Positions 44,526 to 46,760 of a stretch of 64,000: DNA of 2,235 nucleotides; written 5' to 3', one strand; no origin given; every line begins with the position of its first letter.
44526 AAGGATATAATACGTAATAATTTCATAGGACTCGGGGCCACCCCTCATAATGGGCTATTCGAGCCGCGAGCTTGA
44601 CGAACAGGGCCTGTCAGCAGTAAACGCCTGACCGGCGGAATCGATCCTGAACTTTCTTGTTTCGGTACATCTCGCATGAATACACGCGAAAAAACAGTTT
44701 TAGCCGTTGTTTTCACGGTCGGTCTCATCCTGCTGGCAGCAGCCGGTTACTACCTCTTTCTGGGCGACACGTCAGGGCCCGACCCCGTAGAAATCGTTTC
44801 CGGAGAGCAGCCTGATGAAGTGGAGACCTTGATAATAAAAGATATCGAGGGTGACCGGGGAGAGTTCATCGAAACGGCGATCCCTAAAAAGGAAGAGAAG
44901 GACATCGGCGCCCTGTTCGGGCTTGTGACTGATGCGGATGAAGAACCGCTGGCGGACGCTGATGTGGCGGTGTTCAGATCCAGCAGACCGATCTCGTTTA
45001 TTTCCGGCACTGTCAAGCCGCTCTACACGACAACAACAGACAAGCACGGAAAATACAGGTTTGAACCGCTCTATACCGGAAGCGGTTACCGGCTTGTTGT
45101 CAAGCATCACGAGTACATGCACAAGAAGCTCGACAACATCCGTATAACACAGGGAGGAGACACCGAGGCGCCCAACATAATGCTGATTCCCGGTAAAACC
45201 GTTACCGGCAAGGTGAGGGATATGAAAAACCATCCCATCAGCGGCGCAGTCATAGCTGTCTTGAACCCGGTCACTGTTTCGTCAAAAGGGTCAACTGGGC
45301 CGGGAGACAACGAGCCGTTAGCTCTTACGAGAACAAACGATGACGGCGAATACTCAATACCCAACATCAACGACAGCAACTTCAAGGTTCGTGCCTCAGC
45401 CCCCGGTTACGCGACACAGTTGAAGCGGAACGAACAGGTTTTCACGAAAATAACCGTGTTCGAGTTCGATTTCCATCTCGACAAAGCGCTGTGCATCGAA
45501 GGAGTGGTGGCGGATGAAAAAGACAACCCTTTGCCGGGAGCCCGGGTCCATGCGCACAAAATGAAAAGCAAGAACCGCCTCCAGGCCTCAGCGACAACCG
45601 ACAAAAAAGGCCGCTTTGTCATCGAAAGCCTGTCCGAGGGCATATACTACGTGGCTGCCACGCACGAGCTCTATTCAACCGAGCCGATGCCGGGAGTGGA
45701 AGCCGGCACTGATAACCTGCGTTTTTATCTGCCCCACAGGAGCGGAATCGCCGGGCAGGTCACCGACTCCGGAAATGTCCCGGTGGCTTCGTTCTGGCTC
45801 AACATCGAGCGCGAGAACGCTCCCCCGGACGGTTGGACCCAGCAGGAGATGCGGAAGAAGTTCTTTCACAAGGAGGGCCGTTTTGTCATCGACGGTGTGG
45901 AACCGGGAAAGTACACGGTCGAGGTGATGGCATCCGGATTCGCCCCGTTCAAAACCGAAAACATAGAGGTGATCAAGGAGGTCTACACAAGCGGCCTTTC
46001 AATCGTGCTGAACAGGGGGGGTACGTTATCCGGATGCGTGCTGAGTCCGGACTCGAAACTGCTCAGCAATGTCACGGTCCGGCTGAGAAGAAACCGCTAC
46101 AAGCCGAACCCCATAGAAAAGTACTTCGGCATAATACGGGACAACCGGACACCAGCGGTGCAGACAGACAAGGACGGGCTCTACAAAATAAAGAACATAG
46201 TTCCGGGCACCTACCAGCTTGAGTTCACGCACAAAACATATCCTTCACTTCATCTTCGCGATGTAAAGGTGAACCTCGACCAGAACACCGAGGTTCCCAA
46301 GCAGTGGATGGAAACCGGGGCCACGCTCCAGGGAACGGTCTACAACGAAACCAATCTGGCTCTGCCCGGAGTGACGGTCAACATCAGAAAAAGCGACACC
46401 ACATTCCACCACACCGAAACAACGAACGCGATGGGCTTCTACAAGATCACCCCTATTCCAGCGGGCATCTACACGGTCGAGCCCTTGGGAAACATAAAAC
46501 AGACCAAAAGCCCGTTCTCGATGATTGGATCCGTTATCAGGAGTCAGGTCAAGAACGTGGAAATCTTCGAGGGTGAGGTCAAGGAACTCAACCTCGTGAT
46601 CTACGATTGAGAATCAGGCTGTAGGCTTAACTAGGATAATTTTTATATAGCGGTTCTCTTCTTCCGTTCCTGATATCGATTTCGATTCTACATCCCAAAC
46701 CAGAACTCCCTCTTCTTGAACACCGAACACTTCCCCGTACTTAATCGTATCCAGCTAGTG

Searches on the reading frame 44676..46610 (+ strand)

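Call 3: search_protein_families(library=pfam, proteins=[window:44676-46610:+], max_evalue=0.01)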
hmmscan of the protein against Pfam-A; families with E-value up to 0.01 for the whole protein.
window:44676-46610:+ (644 aa): 19 families
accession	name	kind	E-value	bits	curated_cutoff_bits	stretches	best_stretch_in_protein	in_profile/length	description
PF13620.12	CarboxypepD_reg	-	5.2e-68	225.8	32.3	6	274-341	2-67/82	Carboxypeptidase regulatory-like domain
PF13715.12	CarbopepD_reg_2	-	2.6e-28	98.3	32.2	4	274-334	1-56/88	CarboxypepD_reg-like domain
PF17210.9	SdrD_B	-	1.6e-25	89.9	29.7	3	558-603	19-64/112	SdrD B-like domain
PF17802.7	SpaA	-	1.5e-21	76.8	23.1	2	557-602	10-57/91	Prealbumin-like fold domain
PF22902.2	NOMO1-like_9th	-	1.4e-15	57.3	27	2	188-253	5-69/75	BOS complex subunit NOMO1-like, beta sandwich domain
PF09430.16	EMC7_beta-sandw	-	3e-13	50.5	26.6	0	391-434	19-61/122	ER membrane protein complex subunit 7, beta-sandwich domain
PF14686.12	fn3_3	-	3e-13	49.8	24.4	0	399-432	33-67/75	Polysaccharide lyase family 4, domain II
PF02369.22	Big_1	-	5.8e-13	49.2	34.9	0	276-317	23-65/93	Bacterial Ig-like domain (group 1)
PF10670.15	DUF4198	-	2.4e-10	41.3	34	1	283-331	157-208/209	Domain of unknown function (DUF4198)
PF00775.27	Dioxygenase_C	-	4.3e-08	33.3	27.3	0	494-517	77-100/182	Dioxygenase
PF11974.14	bMG3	-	4.7e-08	33.4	34.9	0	282-329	24-75/103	Bacterial alpha-2-macroglobulin MG3 domain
PF23193.1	NOMO_3rd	-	2.8e-05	24.6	27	0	291-332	47-88/120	NOMO third transthyretin-like domain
PF20598.4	DUF6795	-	5.3e-05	23.9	27.4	0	275-319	2-46/103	Domain of unknown function (DUF6795)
PF24025.1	Ig_DR_A0283-like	-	7.1e-05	23.5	27.1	0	547-621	5-81/102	DR_A0283-like, Ig-like domain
PF01190.23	Pollen_Ole_e_1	-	0.0006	20.5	23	0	279-318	17-61/99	Pollen protein Ole e 1 like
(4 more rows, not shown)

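Call 61: search_protein_families(library=padloc, proteins=[window:44676-46610:+], max_evalue=0.01)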
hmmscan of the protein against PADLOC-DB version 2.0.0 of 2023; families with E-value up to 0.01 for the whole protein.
window:44676-46610:+ (644 aa): 0 families
